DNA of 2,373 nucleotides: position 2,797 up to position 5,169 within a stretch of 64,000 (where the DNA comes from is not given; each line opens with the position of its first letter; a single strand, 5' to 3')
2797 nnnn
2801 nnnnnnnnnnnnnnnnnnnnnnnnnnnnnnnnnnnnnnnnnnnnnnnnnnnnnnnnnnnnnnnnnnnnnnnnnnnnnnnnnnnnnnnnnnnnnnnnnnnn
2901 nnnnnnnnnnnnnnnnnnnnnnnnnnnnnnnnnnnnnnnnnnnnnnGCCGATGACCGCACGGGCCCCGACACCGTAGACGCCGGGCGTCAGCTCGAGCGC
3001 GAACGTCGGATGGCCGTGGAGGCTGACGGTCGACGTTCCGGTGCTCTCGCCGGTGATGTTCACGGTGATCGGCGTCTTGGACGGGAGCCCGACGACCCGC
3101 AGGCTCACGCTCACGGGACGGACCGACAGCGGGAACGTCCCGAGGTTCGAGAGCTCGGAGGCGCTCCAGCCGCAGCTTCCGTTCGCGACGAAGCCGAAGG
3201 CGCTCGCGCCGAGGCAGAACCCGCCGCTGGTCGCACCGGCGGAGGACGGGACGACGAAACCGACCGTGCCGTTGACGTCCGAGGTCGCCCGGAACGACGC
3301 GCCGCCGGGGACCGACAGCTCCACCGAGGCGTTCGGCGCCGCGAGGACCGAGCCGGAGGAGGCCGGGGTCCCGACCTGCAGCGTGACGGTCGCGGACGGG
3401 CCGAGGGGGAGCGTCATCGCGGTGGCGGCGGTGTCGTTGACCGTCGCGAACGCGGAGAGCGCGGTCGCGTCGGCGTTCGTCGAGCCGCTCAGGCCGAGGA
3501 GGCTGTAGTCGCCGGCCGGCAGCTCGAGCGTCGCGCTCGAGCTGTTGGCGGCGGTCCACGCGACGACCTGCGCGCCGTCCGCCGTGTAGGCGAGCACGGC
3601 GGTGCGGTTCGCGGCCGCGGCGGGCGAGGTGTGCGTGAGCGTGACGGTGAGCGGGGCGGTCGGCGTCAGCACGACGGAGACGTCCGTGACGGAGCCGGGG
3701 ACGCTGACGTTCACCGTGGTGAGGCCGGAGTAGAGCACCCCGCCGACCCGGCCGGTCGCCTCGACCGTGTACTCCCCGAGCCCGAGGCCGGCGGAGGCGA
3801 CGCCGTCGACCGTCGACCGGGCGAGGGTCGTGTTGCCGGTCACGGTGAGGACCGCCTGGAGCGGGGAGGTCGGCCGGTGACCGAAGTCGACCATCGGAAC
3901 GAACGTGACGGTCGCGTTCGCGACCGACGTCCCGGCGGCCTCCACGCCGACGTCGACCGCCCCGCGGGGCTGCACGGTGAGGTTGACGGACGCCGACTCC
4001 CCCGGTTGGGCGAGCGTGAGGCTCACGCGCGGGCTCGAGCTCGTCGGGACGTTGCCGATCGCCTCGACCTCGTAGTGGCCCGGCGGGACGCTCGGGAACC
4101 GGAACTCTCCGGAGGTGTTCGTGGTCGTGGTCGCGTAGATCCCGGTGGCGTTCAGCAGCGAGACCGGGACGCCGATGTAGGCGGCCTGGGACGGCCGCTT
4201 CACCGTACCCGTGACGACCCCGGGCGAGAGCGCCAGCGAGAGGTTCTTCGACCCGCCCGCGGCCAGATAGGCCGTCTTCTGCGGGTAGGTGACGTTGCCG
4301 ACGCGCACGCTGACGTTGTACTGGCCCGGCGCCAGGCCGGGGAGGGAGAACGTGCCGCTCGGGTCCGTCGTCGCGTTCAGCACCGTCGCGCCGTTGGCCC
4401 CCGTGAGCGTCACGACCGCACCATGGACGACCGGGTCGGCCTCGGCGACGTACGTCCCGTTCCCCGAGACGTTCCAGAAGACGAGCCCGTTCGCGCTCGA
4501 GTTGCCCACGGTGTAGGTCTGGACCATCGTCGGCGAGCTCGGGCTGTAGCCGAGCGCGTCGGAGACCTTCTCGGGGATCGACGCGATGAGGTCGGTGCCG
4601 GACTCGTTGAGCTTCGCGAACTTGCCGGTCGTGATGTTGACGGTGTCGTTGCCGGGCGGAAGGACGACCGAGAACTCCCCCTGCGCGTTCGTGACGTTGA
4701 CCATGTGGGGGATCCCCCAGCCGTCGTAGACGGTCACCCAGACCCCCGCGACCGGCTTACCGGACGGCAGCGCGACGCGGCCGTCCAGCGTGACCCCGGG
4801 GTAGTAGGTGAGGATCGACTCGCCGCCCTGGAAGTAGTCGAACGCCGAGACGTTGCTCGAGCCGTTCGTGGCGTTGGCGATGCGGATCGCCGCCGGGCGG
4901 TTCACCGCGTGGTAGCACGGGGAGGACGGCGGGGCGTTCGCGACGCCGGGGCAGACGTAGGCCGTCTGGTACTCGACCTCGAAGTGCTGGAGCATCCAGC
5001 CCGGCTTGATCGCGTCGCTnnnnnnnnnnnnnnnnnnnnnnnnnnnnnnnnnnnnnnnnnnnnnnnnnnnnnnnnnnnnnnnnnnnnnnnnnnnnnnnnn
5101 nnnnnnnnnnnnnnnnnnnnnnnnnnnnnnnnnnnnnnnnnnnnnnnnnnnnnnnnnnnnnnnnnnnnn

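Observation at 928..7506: Giant 2192-aa AglB: oligosaccharyltransferase fused to about 1300 aa of sequon-dense surface-array domains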

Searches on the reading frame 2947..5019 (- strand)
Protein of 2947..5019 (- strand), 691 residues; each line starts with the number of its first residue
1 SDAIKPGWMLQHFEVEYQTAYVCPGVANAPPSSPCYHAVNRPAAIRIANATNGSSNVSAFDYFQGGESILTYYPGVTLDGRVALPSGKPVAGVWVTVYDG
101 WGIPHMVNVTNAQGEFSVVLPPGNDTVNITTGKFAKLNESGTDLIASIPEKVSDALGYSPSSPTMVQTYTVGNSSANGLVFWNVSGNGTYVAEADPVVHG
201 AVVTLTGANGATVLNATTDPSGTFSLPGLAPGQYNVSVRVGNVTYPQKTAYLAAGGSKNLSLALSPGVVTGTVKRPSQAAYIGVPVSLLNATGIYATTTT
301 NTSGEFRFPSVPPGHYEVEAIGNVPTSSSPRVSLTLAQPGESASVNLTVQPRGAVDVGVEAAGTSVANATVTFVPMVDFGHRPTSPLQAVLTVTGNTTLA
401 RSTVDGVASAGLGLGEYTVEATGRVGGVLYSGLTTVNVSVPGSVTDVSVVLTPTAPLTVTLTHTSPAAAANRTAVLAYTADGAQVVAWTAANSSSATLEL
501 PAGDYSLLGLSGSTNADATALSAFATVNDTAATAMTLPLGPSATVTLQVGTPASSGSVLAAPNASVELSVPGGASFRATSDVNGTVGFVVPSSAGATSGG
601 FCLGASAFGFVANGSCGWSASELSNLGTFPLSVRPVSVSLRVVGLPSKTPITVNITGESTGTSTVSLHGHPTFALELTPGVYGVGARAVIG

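Call 39: predict_structure(alignment_id=A1)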
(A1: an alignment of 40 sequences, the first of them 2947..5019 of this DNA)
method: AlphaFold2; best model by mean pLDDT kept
length: 691 residues; sequences in the alignment: 40
mean_pLDDT: 85.8   pTM: 0.56
mean pLDDT of the five models: 85.8, 85.7, 85.3, 84.6, 82.9
residues with pLDDT >= 90: 308; 70-90: 327; 50-70: 44; < 50: 12
segments of 3 or more residues with pLDDT < 50: 1-9, 65-67
pLDDT, mean of each block of 10 residues (from residue 1): 44 62 88 79 84 79 52 80 91 88 85 89 89 84 90 77 88 93 90 92 86 88 92 91 88 90 93 89 93 90 94 92 83 88 91 90 91 90 80 87 90 89 91 89 86 94 74 91 90 87 94 84 92 91 90 78 89 87 89 71 88 91 89 85 79 85 83 83 83 63
secondary structure, 60 per line:
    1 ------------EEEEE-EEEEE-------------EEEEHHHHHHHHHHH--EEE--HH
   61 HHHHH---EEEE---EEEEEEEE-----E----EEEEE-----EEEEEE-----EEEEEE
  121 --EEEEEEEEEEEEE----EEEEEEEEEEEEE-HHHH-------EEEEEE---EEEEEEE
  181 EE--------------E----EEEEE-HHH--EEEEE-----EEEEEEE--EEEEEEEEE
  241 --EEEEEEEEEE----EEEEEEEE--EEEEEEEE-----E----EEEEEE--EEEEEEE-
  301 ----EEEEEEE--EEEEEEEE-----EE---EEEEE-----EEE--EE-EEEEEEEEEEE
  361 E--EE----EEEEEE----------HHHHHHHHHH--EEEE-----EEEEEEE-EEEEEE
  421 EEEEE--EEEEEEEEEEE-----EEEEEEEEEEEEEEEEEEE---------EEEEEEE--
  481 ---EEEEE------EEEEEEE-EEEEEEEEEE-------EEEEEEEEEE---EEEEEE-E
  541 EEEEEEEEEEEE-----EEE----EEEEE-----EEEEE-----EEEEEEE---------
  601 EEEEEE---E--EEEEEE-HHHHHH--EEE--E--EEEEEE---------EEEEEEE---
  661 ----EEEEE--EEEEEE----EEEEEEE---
elements in order (helices of 4 or more, strands of 3 or more residues): E13-17 E19-23 E37-40 H41-51 E54-56 H59-65 E69-72 E76-83 E94-98 E104-109 E115-120 E123-135 E140-152 H154-157 E165-170 E174-182 E202-206 E213-217 E223-229 E232-240 E243-252 E257-264 E267-274 E285-290 E293-299 E305-311 E314-321 E332-336 E342-344 E350-361 E370-375 H386-395 E398-401 E407-413 E415-425 E428-438 E444-462 E472-478 E484-488 E495-501 E503-512 E520-529 E533-538 E540-552 E558-560 E565-569 E575-579 E585-591 E601-606 E613-618 H620-625 E628-630 E636-641 E651-657 E665-669 E672-677 E682-688

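Call 44: fold_search(model_id=the predicted structure, library=pdb)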
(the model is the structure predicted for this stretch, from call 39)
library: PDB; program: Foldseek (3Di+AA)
matches with E <= 10: 908; with E <= 0.001: 107
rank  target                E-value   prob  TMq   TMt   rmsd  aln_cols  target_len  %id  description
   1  6fwv_B                6.7e-14  1.00  0.17  0.21  28.2       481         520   14  The Bacillus anthracis TIE protein (released 2018-08-08)
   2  6fwv_A                6.1e-13  1.00  0.18  0.22  27.6       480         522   14  The Bacillus anthracis TIE protein (released 2018-08-08)
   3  7w6b                  7.3e-10  1.00  0.13  0.12  21.7       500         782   12  Crystal Structure of PitA from pilus islet-2 of Streptococcus oralis (released 2022-06-01)
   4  4oq1                  3.5e-09  1.00  0.14  0.23  13.7       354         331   12  Structure of the Streptococcal ancillary pilin (released 2014-04-23)
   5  7vcn_B                5.3e-09  1.00  0.13  0.18  26.5       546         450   10  Crystal Structure of PitA fragment from pilus islet-2 of Streptococcus oralis with Tb-Xo4 (released 2022-07-13)
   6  7vcr_B                8.8e-09  1.00  0.13  0.18  22.6       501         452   12  Crystal Structure of PitA fragment from pilus islet-2 of Streptococcus oralis (released 2022-06-01)
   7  7vcr_A                1.6e-08  1.00  0.13  0.18  23.2       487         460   12  Crystal Structure of PitA fragment from pilus islet-2 of Streptococcus oralis (released 2022-06-01)
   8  3rkp_A                5.3e-08  1.00  0.13  0.23  15.4       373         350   11  Crystal structure of BcpA*(D312A), the major pilin subunit of Bacillus cereus (released 2012-05-30)
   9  5a42                  7.0e-08  0.98  0.10  0.05  33.3       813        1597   10  Cryo-EM single particle 3D reconstruction of the native conformation of E. coli alpha-2-macroglobulin (ECAM) (released 2015-07-29)
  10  5xya                  1.1e-07  0.98  0.10  0.06  36.9       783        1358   11  Crystal structure of a serine protease from Streptococcus species (released 2018-08-08)
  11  3kpt_B                1.3e-07  1.00  0.13  0.23  16.2       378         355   11  Crystal structure of BcpA, the major pilin subunit of Bacillus cereus (released 2009-11-24)
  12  10ps                  1.4e-07  1.00  0.14  0.17  20.1       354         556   14  Crystal structure of SdrD A2-A3-B1-B2 domains from Staphylococcus aureus JH1 (released 2026-02-11)
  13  6iaa_A                1.6e-07  0.92  0.08  0.08  40.4       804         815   10  hRobo2 ectodomain (released 2019-03-13)
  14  6vjb                  1.8e-07  0.95  0.09  0.05  41.2       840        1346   10  Crystal structure of a catalytically inactive CXC Chemokine-degrading protease SpyCEP from Streptococcus pyogenes (released 2020-04-15)
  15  5xyr                  2.1e-07  0.95  0.10  0.06  40.8       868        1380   10  Crystal structure of a serine protease from Streptococcus species (released 2018-08-08)
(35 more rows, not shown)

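Call 49: search_solved_structures(query=A1, max_evalue=0.01, show_alignments=2)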
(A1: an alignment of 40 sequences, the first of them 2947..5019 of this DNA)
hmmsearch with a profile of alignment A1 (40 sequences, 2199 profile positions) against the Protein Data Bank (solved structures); distinct sequences matched with E-value up to 0.01: 10.
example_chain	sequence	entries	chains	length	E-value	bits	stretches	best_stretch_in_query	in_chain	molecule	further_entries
9c7v_B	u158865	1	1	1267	3.9e-22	80.4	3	1094-1201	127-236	BOS complex subunit NOMO2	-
6fwv_A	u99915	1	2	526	1.6e-06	28.6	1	1140-1445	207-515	Collagen Adhesion protein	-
3vu0_A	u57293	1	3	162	2.2e-06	28.1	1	570-621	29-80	Putative uncharacterized protein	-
10ps_A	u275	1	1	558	3e-05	24.4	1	1011-1100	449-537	Serine-aspartate repeat-containing protein D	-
3vgp_A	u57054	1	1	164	9.6e-05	22.7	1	574-621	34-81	Transmembrane oligosaccharyl transferase, putative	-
9c7u_B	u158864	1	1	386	0.0001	22.6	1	1020-1152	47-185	BOS complex subunit NOMO2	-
3irp_X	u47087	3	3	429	0.0017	18.5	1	1007-1153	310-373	Uro-adherence factor A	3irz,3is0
3is1_X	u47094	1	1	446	0.0018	18.5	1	1007-1153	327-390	Uro-adherence factor A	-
4u3s_B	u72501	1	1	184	0.0023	18.1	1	989-1094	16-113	Cellulosomal scaffoldin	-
4wi0_B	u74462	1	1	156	0.0053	16.9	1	1032-1095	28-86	Cellulosomal scaffoldin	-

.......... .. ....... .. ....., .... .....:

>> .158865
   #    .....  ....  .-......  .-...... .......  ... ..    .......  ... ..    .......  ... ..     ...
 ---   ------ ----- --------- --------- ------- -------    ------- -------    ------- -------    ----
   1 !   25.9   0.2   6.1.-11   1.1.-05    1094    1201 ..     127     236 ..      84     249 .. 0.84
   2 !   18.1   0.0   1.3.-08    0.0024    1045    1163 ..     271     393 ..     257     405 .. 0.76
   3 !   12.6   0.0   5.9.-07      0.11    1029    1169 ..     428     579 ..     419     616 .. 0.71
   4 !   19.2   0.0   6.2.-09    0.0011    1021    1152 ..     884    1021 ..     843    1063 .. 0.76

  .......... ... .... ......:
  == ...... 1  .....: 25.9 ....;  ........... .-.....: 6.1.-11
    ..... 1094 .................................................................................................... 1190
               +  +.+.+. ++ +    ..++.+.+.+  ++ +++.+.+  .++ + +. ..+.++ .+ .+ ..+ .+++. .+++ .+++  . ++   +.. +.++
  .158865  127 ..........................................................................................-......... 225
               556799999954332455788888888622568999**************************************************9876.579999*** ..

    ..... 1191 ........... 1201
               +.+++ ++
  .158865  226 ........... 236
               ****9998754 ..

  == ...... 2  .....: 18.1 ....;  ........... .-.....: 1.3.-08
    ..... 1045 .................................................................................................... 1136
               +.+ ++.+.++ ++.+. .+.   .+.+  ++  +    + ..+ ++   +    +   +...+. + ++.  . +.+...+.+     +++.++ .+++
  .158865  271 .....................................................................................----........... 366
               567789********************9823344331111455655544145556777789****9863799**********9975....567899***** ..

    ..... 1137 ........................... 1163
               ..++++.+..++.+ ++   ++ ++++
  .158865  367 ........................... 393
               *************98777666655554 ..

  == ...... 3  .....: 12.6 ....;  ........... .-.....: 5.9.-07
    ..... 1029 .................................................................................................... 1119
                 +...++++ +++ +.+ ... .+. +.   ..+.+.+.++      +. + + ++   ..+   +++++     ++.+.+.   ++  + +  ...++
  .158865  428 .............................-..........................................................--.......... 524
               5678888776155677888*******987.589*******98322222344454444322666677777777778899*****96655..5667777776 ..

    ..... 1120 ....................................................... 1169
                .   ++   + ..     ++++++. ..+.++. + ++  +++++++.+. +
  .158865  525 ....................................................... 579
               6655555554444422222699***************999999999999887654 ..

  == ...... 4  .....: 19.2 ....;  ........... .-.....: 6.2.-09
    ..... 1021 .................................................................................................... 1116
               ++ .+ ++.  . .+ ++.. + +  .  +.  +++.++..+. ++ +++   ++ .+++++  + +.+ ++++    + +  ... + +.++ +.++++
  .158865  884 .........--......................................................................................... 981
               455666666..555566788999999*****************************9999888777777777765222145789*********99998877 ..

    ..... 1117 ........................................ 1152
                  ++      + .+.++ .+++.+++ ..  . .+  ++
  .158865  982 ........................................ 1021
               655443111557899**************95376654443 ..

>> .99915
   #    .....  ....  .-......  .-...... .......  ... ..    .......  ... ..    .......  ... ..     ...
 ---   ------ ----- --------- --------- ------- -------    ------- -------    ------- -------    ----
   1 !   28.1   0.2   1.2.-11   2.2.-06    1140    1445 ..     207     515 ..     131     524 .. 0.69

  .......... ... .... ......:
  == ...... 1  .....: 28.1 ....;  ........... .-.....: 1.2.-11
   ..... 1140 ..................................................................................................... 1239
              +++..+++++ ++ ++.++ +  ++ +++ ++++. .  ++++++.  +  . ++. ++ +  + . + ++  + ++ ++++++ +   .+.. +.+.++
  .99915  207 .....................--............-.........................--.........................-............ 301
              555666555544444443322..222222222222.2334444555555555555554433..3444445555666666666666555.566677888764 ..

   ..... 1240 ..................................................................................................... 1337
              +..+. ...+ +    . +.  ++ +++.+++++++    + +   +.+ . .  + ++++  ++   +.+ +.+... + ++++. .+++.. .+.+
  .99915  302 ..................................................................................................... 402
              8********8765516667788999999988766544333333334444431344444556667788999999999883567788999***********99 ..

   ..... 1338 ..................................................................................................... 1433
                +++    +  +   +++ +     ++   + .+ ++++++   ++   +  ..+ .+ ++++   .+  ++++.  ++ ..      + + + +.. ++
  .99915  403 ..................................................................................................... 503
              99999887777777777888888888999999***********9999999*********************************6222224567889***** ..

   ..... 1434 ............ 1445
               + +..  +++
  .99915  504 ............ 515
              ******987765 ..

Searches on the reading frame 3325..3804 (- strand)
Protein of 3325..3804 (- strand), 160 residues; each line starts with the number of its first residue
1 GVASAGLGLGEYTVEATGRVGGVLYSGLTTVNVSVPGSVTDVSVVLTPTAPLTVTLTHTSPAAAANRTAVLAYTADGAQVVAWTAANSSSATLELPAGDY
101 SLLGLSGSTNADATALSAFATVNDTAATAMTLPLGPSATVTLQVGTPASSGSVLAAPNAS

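Call 16: search_protein_families(library=pfam, proteins=[window:3325-3804:-], max_evalue=1)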
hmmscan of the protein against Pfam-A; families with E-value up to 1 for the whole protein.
seq(160 aa): 2 families
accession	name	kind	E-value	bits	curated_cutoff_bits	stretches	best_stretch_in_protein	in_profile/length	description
PF21557.3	RhaB_D2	-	0.079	13.3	27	1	66-120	46-102/172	Alpha-L-rhamnosidase, domain D2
PF17145.10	DUF5119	-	0.25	11.6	27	1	61-109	27-75/191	Domain of unknown function (DUF5119)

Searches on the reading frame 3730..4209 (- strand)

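Call 16: search_protein_families(library=pfam, proteins=[window:3730-4209:-], max_evalue=1)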
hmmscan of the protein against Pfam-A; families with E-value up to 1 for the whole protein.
seq(160 aa): 9 families
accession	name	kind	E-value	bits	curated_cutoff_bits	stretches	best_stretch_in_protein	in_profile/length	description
PF13620.12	CarboxypepD_reg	-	6.6e-11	42.9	32.3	1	1-69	4-74/82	Carboxypeptidase regulatory-like domain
PF17210.9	SdrD_B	-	5e-06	27.1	29.7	1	13-52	26-66/112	SdrD B-like domain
PF17802.7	SpaA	-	0.00089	19.8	23.1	1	25-49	33-57/91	Prealbumin-like fold domain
PF14686.12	fn3_3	-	0.002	18.3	24.4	1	20-49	20-50/75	Polysaccharide lyase family 4, domain II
PF13715.12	CarbopepD_reg_2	-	0.043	14.3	32.2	1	2-49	4-49/88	CarboxypepD_reg-like domain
PF09430.16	EMC7_beta-sandw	-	0.045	14.4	26.6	1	22-50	16-45/122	ER membrane protein complex subunit 7, beta-sandwich domain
PF22904.2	NOMO1-like_2nd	-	0.047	14.3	27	1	12-51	20-61/90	BOS complex subunit NOMO1-like, second beta sandwich domain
PF07495.19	Y_Y_Y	-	0.17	12.2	26.6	1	29-49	24-43/65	Y_Y_Y domain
PF02369.22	Big_1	-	0.26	11.8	34.9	1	73-104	62-93/93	Bacterial Ig-like domain (group 1)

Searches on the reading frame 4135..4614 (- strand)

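Call 16: search_protein_families(library=pfam, proteins=[window:4135-4614:-], max_evalue=1)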
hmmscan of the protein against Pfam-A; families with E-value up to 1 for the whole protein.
seq(160 aa): 9 families
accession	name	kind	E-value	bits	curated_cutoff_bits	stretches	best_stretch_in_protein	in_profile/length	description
PF13620.12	CarboxypepD_reg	-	2.2e-11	44.4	32.3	1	56-129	7-81/82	Carboxypeptidase regulatory-like domain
PF17210.9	SdrD_B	-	4.8e-08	33.6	29.7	1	45-107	7-68/112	SdrD B-like domain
PF17802.7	SpaA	-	0.00043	20.8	23.1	1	62-101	15-56/91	Prealbumin-like fold domain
PF13715.12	CarbopepD_reg_2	-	0.0019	18.6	32.2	1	62-127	13-74/88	CarboxypepD_reg-like domain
PF14686.12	fn3_3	-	0.0063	16.7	24.4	1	81-107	29-55/75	Polysaccharide lyase family 4, domain II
PF17936.7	Big_6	-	0.0077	16.9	27.6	1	64-92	23-51/83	Bacterial Ig domain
PF11974.14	bMG3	-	0.009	16.4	34.9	1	63-118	28-84/103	Bacterial alpha-2-macroglobulin MG3 domain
PF09430.16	EMC7_beta-sandw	-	0.035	14.7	26.6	1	67-112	11-54/122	ER membrane protein complex subunit 7, beta-sandwich domain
PF02369.22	Big_1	-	0.069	13.7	34.9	1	61-109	31-85/93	Bacterial Ig-like domain (group 1)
